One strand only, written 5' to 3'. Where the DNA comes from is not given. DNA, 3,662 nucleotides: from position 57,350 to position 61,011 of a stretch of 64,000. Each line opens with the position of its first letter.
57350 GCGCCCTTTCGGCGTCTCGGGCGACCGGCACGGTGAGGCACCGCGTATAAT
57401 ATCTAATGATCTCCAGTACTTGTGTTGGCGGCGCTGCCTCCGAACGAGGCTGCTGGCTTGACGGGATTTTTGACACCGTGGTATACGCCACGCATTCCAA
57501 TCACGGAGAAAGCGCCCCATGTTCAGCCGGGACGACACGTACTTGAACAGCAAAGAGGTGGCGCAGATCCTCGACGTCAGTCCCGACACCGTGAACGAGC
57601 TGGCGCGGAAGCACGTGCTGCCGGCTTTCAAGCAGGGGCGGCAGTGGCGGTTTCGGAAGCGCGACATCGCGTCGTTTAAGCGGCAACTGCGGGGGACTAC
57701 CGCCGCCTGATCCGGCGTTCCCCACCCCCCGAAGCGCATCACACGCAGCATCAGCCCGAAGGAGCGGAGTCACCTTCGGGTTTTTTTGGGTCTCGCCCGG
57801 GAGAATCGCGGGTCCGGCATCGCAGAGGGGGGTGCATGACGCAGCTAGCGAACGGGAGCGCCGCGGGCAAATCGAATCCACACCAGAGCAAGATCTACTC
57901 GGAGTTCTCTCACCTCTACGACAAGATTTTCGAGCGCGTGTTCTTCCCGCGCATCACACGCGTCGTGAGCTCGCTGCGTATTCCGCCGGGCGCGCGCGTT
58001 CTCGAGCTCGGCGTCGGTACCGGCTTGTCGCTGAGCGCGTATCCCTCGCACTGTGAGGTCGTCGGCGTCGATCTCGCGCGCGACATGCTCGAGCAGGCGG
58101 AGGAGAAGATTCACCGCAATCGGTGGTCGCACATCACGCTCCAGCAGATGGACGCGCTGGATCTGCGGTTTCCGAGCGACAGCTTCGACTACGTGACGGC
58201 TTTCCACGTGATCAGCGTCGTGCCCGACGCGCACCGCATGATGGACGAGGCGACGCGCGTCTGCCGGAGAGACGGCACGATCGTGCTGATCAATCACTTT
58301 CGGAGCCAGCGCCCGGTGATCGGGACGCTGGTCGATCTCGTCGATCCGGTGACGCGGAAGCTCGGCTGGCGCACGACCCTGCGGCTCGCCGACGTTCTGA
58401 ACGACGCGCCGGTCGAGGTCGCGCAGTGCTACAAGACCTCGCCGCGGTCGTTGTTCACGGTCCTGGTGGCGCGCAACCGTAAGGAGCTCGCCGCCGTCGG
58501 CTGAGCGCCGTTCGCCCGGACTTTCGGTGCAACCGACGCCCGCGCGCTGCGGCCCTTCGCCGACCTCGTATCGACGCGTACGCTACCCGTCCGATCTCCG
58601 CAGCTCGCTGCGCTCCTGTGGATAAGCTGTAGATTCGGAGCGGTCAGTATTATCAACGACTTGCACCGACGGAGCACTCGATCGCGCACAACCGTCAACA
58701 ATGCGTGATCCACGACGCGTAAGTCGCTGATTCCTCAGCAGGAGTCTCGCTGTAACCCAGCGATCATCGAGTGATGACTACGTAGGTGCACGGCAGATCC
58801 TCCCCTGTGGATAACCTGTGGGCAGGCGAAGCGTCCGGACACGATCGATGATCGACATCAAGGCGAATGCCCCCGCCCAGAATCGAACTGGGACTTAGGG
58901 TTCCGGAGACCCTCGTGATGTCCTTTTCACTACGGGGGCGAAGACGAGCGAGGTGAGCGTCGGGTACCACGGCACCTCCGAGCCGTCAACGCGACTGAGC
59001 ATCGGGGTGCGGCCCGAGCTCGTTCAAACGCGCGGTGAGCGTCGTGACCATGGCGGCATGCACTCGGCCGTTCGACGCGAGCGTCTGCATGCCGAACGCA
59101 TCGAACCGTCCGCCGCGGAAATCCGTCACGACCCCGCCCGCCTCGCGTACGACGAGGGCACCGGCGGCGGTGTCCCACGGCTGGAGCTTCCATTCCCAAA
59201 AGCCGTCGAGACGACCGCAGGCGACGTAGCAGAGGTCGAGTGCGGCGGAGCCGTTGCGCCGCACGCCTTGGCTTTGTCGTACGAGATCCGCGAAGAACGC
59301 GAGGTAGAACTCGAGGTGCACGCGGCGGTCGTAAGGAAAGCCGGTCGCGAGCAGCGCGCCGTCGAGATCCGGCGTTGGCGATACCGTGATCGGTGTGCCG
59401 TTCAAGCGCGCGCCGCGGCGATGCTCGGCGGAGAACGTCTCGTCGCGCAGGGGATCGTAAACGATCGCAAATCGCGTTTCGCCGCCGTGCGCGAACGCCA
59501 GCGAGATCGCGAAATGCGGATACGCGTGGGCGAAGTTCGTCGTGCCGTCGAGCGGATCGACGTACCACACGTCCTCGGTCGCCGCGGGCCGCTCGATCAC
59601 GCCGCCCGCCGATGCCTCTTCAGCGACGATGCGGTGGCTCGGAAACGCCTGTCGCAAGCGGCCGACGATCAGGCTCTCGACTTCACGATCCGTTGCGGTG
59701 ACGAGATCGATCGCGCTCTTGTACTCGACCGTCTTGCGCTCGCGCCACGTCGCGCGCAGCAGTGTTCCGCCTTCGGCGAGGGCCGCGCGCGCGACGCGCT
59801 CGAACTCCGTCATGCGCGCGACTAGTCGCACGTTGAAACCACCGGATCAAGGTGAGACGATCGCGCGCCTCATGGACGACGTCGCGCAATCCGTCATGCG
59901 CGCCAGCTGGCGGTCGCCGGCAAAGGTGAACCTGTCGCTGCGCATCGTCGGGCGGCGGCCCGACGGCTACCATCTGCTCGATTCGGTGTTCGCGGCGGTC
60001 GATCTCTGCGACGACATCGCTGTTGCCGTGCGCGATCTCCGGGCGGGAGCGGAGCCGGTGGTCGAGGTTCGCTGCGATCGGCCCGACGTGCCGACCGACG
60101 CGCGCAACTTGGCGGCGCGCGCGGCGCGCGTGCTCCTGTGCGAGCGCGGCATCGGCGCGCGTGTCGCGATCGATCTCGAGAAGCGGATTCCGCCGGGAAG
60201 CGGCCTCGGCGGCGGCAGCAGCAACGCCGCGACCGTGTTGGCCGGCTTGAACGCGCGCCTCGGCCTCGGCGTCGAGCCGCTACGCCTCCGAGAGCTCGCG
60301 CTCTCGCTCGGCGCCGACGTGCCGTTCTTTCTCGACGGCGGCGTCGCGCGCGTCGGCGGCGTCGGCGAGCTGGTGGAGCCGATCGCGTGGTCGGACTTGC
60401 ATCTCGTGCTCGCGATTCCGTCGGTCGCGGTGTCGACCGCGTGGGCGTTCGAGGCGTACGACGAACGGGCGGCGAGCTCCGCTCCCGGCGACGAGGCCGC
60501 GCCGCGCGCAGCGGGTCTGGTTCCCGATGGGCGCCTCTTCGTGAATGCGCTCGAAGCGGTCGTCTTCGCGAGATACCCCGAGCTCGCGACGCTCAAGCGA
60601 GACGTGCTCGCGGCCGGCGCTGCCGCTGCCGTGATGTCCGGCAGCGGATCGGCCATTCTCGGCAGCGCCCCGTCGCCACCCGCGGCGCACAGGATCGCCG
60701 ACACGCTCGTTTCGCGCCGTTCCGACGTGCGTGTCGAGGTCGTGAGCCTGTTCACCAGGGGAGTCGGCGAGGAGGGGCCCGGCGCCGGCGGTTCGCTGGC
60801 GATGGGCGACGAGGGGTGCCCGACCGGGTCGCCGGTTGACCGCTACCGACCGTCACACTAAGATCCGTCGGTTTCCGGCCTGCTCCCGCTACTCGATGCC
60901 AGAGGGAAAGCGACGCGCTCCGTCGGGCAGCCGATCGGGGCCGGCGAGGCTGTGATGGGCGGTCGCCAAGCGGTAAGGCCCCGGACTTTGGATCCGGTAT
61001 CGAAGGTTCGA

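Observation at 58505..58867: DnaA-box and IHF-site cluster far from any dnaA gene in this window: oriC, datA or DARS candidate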

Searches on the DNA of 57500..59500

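Call 12: search_rna_families(source=window, start=57500, end=59500, threshold=evalue, max_evalue=1)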
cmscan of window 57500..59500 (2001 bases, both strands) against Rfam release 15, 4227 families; matches with E-value up to 1: 1.
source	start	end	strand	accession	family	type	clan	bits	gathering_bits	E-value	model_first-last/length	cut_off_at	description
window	58868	58939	-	RF00005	tRNA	Gene; tRNA;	CL00001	60.9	29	3e-12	1-71/71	no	tRNA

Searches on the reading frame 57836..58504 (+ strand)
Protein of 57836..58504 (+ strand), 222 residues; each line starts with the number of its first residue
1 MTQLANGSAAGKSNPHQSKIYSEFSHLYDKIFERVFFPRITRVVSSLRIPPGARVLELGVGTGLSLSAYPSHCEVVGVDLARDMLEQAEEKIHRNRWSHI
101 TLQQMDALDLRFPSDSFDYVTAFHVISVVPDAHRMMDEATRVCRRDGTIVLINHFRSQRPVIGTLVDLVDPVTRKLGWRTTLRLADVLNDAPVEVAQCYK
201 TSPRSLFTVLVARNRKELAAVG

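Call 14: search_protein_families(library=pfam, proteins=[window:57836-58504:+])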
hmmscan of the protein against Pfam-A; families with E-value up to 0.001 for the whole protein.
window:57836-58504:+ (222 aa): 9 families
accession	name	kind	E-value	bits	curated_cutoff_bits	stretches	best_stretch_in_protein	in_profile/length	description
PF08241.18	Methyltransf_11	-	6.7e-21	75.2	21.2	1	56-151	1-95/95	Methyltransferase domain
PF13649.12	Methyltransf_25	-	3e-19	70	27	1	55-147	1-97/97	Methyltransferase domain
PF08242.18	Methyltransf_12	-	2.2e-15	57.6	30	1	56-148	1-97/98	Methyltransferase domain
PF13847.12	Methyltransf_31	-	1e-14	54.9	27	1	51-162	3-119/145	Methyltransferase domain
PF13489.12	Methyltransf_23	-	1.8e-13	51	27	1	47-157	18-122/164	Methyltransferase domain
PF01209.24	Ubie_methyltran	-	2.6e-12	47.1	20.1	1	51-158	47-158/233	ubiE/COQ5 methyltransferase family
PF07021.18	MetW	-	3.5e-06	27.2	21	1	49-150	11-107/193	Methionine biosynthesis protein MetW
PF01135.25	PCMT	-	0.00025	21.3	20.3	1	43-106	65-132/210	Protein-L-isoaspartate(D-aspartate) O-methyltransferase (PCMT)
PF02353.26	CMAS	-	0.00077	19.3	27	1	40-151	51-164/273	Mycolic acid cyclopropane synthetase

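Call 30: find_related_loci(query=window:57836-58504:+, collection=genome_contigs, flank=3000)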
Query window:57836-58504:+ (222 aa) in genome_contigs; peptide patterns used: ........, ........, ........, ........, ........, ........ (x = any residue, [..] = any of these).
164 stretches matched a pattern; 9 encode a relative of the query (tblastn E <= 1e-3); 9 distinct loci.
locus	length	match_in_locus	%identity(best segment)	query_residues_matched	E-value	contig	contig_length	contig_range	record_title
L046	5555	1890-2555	85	1-222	1e-128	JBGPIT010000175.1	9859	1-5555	MAG: Candidatus Binatia bacterium isolate OBJ_0618_7090110_327 k141_403394_length_9859_cov_39.0665, whole genome shotgun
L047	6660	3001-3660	73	1-222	7e-112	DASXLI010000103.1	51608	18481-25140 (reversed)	MAG TPA_asm: Candidatus Binatia bacterium isolate SMAG_U5298 k141_2613347, whole genome shotgun sequence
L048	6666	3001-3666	70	1-222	1e-109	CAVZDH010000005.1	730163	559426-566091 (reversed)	MAG: uncultured delta proteobacterium isolate MFD00822.bin.1.245 genome assembly, contig: contig_37968, whole genome sho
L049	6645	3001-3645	71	7-221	6e-103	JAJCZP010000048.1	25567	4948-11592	MAG: Deltaproteobacteria bacterium isolate OFTM125 OFTM125_47, whole genome shotgun sequence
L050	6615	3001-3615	61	14-218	8e-87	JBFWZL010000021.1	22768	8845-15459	MAG: Candidatus Binatia bacterium isolate CA_2019_TPBS_187 NODE_10643_length_22768_cov_3.404134_TPBS, whole genome shotg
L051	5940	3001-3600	63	15-214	1e-77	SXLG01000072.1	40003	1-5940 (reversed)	MAG: Proteobacteria bacterium isolate F1-120-MAGs134 F1-120__c263843, whole genome shotgun sequence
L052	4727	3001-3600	57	13-212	2e-75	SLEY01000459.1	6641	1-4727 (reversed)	MAG: Planctomycetaceae bacterium isolate CSSed162cmB_596R1 CSSed16-2cmB-54499, whole genome shotgun sequence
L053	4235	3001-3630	53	1-214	5e-72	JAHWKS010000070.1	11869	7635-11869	MAG: Planctomycetota bacterium isolate 0813_bin24 NODE_2112_length_11869_cov_5.099712, whole genome shotgun sequence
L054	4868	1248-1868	51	13-219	3e-69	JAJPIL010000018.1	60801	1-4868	MAG: Proteobacteria bacterium isolate Centralia_MAG_33 k107_20613874, whole genome shotgun sequence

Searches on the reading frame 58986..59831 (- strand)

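Call 14: search_protein_families(library=pfam, proteins=[window:58986-59831:-])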
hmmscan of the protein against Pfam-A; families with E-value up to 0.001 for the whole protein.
window:58986-59831:- (281 aa): 1 family
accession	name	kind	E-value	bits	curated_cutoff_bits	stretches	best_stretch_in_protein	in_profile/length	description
PF00459.30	Inositol_P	-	4.7e-69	233.3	27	1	8-263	3-263/271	Inositol monophosphatase family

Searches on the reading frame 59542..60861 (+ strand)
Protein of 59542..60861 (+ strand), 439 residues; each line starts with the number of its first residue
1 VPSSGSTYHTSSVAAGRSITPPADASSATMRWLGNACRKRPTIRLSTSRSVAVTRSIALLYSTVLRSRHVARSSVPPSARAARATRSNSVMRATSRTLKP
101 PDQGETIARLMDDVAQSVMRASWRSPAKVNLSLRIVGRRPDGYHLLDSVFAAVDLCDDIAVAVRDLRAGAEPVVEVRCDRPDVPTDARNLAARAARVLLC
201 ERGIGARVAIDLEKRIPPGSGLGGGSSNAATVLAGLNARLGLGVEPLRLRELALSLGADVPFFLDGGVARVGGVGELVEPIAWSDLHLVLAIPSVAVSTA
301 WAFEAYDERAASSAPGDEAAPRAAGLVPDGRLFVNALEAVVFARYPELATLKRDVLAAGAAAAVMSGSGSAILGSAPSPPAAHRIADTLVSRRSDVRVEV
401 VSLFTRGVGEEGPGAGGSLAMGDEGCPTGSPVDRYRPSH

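Call 14: search_protein_families(library=pfam, proteins=[window:59542-60861:+])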
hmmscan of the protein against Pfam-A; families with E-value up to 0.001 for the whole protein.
window:59542-60861:+ (439 aa): 2 families
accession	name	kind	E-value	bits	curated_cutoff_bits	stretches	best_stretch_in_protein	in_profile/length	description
PF00288.32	GHMP_kinases_N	-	4.6e-14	52.9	22.3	1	189-267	1-87/87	GHMP kinases N terminal domain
PF08544.19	GHMP_kinases_C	-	6.5e-07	30.1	21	1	337-389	25-79/85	GHMP kinases C terminal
